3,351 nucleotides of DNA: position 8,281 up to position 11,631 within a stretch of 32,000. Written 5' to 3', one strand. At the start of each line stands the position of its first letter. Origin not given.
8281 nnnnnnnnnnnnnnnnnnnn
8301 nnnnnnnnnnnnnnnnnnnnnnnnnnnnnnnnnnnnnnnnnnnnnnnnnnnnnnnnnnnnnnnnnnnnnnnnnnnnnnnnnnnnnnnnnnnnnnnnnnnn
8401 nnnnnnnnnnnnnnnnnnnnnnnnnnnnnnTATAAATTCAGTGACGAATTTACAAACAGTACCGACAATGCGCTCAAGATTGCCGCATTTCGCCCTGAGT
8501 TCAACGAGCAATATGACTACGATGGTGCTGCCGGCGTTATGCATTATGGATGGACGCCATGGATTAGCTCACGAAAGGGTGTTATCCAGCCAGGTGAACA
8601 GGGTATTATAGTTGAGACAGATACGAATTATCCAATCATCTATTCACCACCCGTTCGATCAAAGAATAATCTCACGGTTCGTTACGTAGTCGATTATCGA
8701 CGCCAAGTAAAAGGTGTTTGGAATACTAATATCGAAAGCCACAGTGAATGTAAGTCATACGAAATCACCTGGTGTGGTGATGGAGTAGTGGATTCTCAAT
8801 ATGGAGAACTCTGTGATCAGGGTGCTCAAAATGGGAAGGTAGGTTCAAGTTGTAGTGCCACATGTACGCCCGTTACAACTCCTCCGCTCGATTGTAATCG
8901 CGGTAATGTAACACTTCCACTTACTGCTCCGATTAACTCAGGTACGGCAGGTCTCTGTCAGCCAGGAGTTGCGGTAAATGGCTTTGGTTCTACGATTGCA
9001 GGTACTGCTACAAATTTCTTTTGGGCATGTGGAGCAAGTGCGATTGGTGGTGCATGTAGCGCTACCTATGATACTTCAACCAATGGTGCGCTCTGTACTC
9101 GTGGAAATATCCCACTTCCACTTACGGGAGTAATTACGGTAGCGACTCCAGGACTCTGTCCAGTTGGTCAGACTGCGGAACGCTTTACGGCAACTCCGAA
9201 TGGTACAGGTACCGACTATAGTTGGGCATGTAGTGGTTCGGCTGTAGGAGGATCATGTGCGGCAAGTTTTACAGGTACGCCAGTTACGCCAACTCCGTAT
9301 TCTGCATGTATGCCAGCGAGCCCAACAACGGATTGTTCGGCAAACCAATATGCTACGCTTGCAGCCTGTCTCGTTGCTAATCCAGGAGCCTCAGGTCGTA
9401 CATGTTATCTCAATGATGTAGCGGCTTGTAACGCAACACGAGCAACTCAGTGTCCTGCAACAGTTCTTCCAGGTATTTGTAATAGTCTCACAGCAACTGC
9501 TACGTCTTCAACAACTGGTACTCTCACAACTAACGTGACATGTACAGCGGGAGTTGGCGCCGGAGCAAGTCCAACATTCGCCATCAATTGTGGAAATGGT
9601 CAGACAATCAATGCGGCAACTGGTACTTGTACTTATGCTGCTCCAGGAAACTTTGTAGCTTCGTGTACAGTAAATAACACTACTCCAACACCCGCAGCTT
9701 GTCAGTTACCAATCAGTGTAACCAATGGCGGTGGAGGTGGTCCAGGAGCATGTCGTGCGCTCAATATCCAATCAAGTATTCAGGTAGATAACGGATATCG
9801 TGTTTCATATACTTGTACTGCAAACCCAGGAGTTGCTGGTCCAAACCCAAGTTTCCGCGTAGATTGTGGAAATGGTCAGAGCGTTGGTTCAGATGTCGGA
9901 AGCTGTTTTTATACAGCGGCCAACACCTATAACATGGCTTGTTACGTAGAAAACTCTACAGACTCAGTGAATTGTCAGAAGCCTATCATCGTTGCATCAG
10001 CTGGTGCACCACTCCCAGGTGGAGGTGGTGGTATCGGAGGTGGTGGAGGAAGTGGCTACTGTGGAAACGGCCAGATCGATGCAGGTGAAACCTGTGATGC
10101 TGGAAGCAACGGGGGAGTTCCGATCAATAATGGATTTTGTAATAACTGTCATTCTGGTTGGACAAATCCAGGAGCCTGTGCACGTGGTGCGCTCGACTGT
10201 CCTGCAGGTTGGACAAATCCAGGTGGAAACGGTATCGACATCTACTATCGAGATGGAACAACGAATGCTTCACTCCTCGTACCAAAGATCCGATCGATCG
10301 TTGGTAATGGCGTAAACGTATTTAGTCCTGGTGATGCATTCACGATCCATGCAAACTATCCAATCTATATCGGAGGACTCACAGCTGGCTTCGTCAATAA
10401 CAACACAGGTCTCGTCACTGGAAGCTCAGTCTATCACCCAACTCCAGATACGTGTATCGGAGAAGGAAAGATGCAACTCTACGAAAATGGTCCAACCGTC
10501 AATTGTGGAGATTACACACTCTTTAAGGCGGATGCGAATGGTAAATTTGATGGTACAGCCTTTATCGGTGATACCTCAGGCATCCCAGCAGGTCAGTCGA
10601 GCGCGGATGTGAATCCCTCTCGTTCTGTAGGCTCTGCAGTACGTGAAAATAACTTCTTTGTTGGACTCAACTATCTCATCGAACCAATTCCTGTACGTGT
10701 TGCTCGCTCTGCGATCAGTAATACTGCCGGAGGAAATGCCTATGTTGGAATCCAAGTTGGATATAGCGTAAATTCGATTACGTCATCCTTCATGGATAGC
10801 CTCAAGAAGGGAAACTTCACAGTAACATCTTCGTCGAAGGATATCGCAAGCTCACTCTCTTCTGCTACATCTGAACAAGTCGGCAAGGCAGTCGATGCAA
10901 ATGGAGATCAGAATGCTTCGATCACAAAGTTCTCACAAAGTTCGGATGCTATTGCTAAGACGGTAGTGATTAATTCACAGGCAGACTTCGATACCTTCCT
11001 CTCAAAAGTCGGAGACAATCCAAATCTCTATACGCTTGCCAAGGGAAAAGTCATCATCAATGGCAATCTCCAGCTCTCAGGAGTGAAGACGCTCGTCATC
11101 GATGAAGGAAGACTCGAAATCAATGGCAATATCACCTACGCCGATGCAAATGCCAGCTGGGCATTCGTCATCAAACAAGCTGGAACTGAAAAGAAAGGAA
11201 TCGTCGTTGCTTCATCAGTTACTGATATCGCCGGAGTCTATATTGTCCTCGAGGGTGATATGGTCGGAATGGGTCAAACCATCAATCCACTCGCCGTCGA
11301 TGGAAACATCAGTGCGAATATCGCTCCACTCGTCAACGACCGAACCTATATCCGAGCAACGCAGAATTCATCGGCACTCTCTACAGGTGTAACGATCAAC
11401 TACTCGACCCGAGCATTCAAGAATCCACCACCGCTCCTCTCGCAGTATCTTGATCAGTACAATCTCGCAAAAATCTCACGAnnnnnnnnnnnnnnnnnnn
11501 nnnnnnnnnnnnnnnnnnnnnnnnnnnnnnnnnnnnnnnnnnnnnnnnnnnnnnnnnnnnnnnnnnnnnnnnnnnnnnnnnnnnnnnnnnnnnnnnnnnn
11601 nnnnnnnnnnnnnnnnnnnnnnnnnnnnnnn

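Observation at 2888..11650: Cluster of giant or orphan surface proteins: a candidate host/prey-interaction module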

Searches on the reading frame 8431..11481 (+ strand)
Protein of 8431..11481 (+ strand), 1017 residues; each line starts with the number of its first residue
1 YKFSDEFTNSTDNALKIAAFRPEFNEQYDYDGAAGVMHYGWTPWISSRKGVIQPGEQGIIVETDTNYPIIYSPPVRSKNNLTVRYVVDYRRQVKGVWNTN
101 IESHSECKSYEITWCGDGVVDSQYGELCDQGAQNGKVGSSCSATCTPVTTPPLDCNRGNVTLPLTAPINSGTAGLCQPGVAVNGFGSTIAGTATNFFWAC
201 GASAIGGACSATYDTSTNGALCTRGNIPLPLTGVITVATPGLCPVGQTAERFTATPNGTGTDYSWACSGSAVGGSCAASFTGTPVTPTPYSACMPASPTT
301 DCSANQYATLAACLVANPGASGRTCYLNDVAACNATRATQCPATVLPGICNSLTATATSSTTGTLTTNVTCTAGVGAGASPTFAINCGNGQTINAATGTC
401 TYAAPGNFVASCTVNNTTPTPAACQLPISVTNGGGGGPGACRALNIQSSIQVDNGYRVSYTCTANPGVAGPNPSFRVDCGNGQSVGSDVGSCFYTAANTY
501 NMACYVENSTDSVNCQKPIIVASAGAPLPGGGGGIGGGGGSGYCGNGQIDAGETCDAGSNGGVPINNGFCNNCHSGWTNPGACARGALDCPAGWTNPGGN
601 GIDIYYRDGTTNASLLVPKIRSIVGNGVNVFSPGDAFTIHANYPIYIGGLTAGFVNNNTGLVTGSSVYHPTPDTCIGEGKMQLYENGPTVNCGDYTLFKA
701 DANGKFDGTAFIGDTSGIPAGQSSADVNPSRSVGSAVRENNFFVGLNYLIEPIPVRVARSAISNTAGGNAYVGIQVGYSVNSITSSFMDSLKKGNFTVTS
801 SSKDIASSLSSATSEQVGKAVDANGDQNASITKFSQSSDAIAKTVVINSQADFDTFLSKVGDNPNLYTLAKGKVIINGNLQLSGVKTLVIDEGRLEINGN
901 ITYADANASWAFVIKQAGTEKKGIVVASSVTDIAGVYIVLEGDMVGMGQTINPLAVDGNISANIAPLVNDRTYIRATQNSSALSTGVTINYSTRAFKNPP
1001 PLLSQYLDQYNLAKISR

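Call 61: predict_structure(alignment_id=A5)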
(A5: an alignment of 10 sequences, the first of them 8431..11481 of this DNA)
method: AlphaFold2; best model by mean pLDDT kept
length: 1017 residues; sequences in the alignment: 10
mean_pLDDT: 48.9   pTM: 0.32
mean pLDDT of the five models: 48.9, 47.9, 45.9, 43.6, 41.8
residues with pLDDT >= 90: 43; 70-90: 196; 50-70: 173; < 50: 605
segments of 3 or more residues with pLDDT < 50: 1-346, 360-362, 433-439, 450-454, 522-602, 618-623, 720-839, 972-985, 1004-1017
pLDDT, mean of each block of 10 residues (from residue 1): 28 33 28 29 31 33 33 31 27 31 32 33 36 31 28 34 38 39 36 38 34 33 26 28 27 31 35 31 29 26 24 27 30 34 49 70 72 81 88 90 76 81 75 46 62 55 64 68 69 67 65 61 36 28 30 31 31 31 33 32 59 51 54 72 56 62 70 66 59 78 79 61 41 29 31 41 27 28 39 34 27 31 31 37 89 85 77 91 89 91 86 80 89 80 72 65 61 38 46 60 46 28
secondary structure, 60 per line:
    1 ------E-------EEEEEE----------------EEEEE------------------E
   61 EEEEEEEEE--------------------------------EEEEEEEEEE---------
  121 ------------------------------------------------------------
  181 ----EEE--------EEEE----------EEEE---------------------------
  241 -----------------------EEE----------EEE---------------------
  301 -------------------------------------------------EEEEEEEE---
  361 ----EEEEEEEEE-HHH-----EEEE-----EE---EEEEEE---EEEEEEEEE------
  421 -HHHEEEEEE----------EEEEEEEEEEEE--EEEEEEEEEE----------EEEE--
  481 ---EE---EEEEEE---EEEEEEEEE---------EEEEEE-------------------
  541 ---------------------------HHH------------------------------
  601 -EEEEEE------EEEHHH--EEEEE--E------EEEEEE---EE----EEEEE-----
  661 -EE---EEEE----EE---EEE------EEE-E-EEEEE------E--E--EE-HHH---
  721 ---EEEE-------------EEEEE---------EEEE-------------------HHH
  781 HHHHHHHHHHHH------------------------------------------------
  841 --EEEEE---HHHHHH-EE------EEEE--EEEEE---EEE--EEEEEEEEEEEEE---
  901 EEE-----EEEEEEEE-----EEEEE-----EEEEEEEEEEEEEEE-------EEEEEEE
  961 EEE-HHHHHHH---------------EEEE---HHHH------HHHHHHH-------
elements in order (helices of 4 or more, strands of 3 or more residues): E15-20 E37-41 E60-69 E102-111 E185-187 E196-199 E210-213 E264-266 E277-279 E350-357 E365-373 E383-386 E397-402 E406-414 E425-430 E441-452 E455-464 E475-478 E489-494 E498-506 E516-521 E602-607 E614-616 E622-626 E636-641 E651-655 E667-670 E680-682 E689-691 E695-699 E724-727 E741-745 E755-758 H778-792 E843-847 H851-856 E866-869 E872-876 E880-882 E885-897 E901-903 E909-916 E922-926 E932-946 E954-963 H965-971 E987-990 H994-997 H1004-1010

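Call 64: fold_search(model_id=the predicted structure, library=pdb)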
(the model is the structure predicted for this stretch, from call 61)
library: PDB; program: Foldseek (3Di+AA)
matches with E <= 10: 1409; with E <= 0.001: 6
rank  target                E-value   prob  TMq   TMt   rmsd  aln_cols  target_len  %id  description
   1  6fg9_A                1.2e-04  1.00  0.12  0.13   7.2       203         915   14  Mouse SORCS2 ectodomain (sortilin related VPS10 domain containing receptor 2) (released 2018-08-01)
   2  6fg9_B                2.1e-04  1.00  0.13  0.14   7.4       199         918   14  Mouse SORCS2 ectodomain (sortilin related VPS10 domain containing receptor 2) (released 2018-08-01)
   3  8oe0_D                4.3e-04  0.95  0.08  0.13  17.5       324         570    9  Cryo-EM structure of a pre-dimerized murine IL-12 complete extracellular signaling complex (Class 2). (released 2024-02-07)
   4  5ou7_C                4.9e-04  0.99  0.10  0.33   9.4       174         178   14  Crystal structure of the Glycoprotein VI loop truncation mutant PAVS-PAPYKN (released 2018-09-05)
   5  2aew_A                8.1e-04  0.98  0.09  0.29  10.4       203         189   11  A model for growth hormone receptor activation based on subunit rotation within a receptor dimer (released 2005-11-01)
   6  3bpo_C                9.1e-04  0.99  0.07  0.22  14.1       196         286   11  Crystal structure of the IL13-IL4R-IL13Ra ternary complex (released 2008-02-05)
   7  3gm8                  2.7e-03  0.82  0.07  0.09  12.3       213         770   10  Crystal structure of a beta-glycosidase from Bacteroides vulgatus (released 2009-03-31)
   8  5x83_D                2.8e-03  0.94  0.07  0.29  14.1       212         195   11  Structure of DCC FN456 domains (released 2017-09-06)
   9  4bkf_A                3.1e-03  0.99  0.10  0.17   9.8       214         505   11  crystal structure of the human EphA4 ectodomain in complex with human ephrinB3 (released 2013-07-03)
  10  8cn9_J                4.9e-03  0.80  0.07  0.25  12.8       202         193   12  Factor VII binding Fab of the bispecific antibody HMB-001 in complex with Factor VII (released 2023-12-27)
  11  9p0x_T                5.2e-03  0.66  0.07  0.22  13.2       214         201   11  Nanodisc-embedded human TF/FVIIa/XK1 in complex with 10H10 Fab (nanodisc-subtracted) (released 2025-08-27)
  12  7kwb_A                7.8e-03  0.57  0.07  0.14  17.5       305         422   12  Surface glycan-binding protein B from Bacteroides thetaiotaomicron (released 2021-02-17)
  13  2aer_T                8.2e-03  0.69  0.06  0.24  13.0       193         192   11  Crystal Structure of Benzamidine-Factor VIIa/Soluble Tissue Factor complex. (released 2006-07-04)
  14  6aem_A                8.7e-03  1.00  0.07  0.62   5.3        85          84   20  Crystal structure of the PKD1 domain of Vibrio anguillarum Epp (released 2018-12-12)
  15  4l9d_B                8.7e-03  1.00  0.06  0.59   5.0        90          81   20  Crystal structure of the PKD1 domain from Vibrio cholerae metalloprotease PrtV (released 2013-07-10)
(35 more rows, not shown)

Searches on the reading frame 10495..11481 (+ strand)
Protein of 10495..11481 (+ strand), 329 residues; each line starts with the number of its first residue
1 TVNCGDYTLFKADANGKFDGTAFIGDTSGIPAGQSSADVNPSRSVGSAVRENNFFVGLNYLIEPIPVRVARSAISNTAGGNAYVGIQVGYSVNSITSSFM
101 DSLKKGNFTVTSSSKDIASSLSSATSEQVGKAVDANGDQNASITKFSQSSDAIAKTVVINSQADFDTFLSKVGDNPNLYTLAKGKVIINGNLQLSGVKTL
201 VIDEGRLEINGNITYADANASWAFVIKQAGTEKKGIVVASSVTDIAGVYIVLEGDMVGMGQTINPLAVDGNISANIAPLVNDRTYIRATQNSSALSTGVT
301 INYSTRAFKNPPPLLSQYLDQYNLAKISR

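Call 94: find_related_loci(query=A9, collection=metagenome_contigs, flank=10000)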
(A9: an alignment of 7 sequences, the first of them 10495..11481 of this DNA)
Query A9 (329 aa) in metagenome_contigs; peptide patterns used: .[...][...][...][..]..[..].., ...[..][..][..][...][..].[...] (x = any residue, [..] = any of these).
157 stretches matched a pattern; 17 encode a relative of the query (tblastn E <= 1e-3); 17 distinct loci.
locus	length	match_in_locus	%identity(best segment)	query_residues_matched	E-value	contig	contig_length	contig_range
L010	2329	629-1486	38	47-329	2e-55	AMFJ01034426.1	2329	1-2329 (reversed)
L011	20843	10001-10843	38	52-329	1e-51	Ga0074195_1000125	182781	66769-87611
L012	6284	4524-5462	38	18-329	3e-50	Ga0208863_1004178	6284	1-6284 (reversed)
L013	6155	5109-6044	37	18-329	7e-50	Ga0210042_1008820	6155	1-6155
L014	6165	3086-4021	37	18-329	7e-50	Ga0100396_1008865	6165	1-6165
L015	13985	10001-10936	37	18-329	8e-50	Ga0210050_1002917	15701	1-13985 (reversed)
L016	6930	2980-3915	37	18-329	7e-50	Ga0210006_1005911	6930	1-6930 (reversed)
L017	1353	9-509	44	159-329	3e-41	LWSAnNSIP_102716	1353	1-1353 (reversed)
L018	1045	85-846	36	67-329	1e-41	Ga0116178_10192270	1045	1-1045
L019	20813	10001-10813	33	64-327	7e-35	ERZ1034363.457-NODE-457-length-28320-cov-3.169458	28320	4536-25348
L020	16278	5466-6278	33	64-327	2e-34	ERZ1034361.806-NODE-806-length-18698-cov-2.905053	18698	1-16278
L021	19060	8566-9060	39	160-327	2e-29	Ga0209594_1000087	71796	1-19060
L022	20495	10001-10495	39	160-327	2e-29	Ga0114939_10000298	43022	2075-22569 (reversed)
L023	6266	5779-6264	39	160-324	1e-28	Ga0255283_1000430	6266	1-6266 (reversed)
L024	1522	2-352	46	209-329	3e-27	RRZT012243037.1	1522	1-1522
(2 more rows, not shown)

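Call 102: search_solved_structures(query=A9, max_evalue=10)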
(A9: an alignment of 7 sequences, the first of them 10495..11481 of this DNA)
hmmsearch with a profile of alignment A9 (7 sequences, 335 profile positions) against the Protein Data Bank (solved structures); distinct sequences matched with E-value up to 10: 1.
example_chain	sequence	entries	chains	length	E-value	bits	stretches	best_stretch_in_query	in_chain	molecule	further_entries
7yp1_D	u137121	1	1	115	0.71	12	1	104-147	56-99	10E4 heavy chain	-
